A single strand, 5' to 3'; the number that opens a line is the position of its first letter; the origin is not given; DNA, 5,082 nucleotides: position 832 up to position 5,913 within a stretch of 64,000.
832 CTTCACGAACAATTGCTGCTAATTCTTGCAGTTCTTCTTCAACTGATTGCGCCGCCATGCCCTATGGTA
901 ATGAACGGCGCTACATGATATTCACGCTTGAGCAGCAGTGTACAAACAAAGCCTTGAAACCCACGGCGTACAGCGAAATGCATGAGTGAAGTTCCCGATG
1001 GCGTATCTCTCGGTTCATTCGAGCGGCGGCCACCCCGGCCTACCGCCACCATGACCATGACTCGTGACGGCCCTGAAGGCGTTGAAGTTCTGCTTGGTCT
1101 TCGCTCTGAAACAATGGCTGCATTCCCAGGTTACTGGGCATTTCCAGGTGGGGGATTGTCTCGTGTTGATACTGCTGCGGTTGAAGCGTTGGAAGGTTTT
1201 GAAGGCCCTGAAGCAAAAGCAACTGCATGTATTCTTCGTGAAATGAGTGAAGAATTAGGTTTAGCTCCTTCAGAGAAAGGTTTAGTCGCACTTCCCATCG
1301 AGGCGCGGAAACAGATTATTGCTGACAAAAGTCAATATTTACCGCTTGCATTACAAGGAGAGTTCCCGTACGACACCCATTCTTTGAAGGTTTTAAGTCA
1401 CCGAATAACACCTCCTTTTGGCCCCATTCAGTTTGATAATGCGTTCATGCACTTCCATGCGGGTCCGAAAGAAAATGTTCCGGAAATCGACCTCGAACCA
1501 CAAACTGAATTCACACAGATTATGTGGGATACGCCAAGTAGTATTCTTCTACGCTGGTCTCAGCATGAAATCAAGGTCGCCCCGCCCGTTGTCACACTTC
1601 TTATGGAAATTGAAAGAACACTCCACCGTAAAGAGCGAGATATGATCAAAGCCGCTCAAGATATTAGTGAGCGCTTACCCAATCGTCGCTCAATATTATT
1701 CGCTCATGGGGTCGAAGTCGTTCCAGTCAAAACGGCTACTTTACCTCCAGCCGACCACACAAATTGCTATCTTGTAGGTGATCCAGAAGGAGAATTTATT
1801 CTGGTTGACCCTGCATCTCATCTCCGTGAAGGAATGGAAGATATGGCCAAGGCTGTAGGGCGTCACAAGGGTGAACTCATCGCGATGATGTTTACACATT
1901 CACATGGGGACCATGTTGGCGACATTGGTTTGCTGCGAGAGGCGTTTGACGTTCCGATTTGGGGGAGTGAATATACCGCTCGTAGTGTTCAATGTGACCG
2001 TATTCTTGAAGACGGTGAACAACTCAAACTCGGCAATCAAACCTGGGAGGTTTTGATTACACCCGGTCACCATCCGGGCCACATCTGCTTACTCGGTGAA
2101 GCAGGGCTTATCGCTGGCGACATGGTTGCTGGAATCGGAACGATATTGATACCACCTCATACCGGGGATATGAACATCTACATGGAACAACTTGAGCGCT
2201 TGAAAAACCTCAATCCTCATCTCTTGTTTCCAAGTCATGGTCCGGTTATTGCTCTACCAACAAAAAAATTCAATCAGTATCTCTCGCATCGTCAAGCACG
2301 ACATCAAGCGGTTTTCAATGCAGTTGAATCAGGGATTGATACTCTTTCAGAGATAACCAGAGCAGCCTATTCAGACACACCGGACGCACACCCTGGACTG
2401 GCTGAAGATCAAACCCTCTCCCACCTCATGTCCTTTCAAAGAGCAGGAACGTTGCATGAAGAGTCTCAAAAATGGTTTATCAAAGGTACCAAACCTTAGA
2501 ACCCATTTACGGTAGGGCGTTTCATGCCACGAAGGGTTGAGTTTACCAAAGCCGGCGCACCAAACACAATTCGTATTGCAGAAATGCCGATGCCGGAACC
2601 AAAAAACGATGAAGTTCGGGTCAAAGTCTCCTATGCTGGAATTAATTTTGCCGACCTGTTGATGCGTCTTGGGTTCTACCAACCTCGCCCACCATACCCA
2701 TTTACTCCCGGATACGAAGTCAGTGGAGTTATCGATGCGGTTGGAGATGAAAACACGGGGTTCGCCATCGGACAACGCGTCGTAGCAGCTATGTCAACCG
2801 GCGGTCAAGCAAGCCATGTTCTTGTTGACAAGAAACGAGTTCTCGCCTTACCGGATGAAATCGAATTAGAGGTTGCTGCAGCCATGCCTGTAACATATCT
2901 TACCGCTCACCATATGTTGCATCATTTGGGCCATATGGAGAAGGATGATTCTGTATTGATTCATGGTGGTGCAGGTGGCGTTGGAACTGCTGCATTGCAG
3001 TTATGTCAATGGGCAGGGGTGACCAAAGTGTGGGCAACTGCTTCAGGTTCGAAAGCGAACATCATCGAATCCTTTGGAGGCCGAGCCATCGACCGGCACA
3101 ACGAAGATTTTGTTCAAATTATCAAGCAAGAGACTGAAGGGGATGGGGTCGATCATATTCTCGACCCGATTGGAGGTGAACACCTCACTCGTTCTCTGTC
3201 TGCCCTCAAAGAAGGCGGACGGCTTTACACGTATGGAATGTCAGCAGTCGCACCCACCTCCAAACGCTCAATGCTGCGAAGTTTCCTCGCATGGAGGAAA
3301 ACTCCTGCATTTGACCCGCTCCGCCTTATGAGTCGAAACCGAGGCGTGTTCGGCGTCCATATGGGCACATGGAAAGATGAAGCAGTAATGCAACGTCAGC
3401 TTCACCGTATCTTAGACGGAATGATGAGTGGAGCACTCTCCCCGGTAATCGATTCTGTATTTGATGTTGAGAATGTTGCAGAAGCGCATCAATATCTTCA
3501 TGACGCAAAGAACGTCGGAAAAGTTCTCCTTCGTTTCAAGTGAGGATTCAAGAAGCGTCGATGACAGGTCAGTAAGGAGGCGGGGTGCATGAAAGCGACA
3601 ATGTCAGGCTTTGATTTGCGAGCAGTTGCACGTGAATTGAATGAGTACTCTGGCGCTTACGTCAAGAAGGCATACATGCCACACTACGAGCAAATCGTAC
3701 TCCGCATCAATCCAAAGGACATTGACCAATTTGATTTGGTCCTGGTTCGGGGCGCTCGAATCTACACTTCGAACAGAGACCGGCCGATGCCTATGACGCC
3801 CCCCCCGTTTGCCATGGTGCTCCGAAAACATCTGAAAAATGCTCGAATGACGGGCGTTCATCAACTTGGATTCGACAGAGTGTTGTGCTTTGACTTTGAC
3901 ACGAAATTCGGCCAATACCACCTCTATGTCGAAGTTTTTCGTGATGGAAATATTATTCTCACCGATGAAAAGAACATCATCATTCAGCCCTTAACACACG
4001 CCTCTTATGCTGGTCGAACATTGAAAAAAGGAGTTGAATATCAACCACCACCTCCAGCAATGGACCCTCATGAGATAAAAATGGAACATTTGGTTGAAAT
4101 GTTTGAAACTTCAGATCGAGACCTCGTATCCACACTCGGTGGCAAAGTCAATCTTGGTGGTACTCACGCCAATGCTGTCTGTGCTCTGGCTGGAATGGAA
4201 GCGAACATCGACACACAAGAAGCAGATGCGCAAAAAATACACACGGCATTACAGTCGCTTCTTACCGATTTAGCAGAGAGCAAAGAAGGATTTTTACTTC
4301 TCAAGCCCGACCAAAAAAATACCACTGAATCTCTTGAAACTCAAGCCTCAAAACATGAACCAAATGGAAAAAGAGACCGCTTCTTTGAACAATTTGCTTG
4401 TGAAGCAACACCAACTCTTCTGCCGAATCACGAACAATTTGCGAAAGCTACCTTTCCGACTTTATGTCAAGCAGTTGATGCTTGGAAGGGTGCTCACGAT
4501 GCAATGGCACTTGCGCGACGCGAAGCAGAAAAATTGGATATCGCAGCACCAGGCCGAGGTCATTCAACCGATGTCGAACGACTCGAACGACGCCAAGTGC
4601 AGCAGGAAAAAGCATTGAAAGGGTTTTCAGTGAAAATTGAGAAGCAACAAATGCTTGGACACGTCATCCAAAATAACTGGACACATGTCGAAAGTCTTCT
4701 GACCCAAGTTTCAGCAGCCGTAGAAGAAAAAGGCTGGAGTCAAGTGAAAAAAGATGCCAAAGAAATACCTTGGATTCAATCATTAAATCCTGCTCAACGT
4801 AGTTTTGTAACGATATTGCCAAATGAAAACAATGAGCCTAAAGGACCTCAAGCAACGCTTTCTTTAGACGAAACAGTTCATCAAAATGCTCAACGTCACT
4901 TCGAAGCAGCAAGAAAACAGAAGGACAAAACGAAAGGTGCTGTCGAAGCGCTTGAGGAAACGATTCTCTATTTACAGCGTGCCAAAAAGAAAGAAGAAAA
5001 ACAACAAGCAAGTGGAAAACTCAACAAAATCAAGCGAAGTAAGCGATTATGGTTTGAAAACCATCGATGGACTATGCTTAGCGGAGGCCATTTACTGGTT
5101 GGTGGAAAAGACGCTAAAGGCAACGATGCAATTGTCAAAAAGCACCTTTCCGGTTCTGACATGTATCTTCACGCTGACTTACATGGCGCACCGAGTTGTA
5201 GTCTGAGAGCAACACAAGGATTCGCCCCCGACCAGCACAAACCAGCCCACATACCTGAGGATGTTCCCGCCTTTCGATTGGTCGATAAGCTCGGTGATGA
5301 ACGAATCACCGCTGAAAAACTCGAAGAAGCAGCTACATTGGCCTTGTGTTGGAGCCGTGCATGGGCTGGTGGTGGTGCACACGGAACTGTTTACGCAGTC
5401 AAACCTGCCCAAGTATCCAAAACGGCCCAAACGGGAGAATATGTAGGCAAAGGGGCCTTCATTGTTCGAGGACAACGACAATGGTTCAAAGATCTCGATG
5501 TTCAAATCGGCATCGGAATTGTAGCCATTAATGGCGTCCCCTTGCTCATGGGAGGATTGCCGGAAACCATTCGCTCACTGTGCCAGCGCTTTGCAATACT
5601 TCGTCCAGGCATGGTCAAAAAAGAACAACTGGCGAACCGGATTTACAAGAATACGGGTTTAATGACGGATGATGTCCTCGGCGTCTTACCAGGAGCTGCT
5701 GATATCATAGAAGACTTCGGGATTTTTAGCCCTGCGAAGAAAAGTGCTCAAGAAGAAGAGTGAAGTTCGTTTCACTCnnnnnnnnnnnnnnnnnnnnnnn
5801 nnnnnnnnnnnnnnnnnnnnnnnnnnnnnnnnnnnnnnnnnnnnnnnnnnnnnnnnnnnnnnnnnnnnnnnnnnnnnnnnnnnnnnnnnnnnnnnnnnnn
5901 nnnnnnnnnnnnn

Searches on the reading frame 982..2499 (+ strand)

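Call 43: search_protein_families(library=pfam, proteins=[window:982-2499:+], max_evalue=0.0001)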
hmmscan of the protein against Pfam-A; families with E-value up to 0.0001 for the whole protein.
window:982-2499:+ (505 aa): 2 families
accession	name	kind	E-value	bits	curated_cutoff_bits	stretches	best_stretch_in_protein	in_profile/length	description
PF00753.33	Lactamase_B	-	8.6e-23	81.7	22.7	1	258-419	4-196/196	Metallo-beta-lactamase superfamily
PF12706.13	Lactamase_B_2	-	1.2e-05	25.5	27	1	273-339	3-73/200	Beta-lactamase superfamily domain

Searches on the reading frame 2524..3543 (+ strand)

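Call 43: search_protein_families(library=pfam, proteins=[window:2524-3543:+], max_evalue=0.0001)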
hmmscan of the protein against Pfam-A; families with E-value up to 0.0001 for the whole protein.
window:2524-3543:+ (339 aa): 3 families
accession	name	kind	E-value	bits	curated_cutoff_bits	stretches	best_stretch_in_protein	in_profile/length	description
PF13602.12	ADH_zinc_N_2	-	1.9e-23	84.3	27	1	188-336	6-134/134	Zinc-binding dehydrogenase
PF00107.32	ADH_zinc_N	-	2.1e-18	67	31.8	1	152-286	1-120/129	Zinc-binding dehydrogenase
PF08240.17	ADH_N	-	6e-17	62.2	23.5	1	28-111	2-104/104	Alcohol dehydrogenase GroES-like domain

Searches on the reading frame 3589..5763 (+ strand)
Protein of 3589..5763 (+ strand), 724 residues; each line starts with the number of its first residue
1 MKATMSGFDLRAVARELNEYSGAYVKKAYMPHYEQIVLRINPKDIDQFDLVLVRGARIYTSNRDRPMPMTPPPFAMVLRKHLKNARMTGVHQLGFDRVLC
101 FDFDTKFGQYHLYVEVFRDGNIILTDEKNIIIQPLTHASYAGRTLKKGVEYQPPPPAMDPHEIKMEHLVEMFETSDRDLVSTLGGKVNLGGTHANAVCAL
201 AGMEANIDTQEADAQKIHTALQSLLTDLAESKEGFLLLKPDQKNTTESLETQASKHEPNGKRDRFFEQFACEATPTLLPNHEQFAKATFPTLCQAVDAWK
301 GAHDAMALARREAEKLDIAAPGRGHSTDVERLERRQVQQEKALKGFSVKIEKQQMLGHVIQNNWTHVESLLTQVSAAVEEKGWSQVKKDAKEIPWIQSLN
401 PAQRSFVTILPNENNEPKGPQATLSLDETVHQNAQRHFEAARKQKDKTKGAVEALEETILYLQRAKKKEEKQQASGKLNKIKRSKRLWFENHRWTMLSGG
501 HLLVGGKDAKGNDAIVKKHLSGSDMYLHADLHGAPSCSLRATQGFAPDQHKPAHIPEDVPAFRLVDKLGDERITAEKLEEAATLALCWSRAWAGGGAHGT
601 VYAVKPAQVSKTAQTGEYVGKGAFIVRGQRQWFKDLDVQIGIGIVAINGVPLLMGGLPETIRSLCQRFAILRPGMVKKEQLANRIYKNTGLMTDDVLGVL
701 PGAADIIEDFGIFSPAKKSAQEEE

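Call 43: search_protein_families(library=pfam, proteins=[window:3589-5763:+], max_evalue=0.0001)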
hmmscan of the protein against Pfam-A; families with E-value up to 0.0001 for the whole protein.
window:3589-5763:+ (724 aa): 2 families
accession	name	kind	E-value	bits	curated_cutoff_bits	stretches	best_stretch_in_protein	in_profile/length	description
PF05833.16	NFACT_N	-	3.1e-51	175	31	1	7-482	2-434/456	NFACT N-terminal and middle domains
PF05670.18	NFACT-R_1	-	1.4e-22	80.8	29.8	1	493-628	3-112/112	NFACT protein RNA binding domain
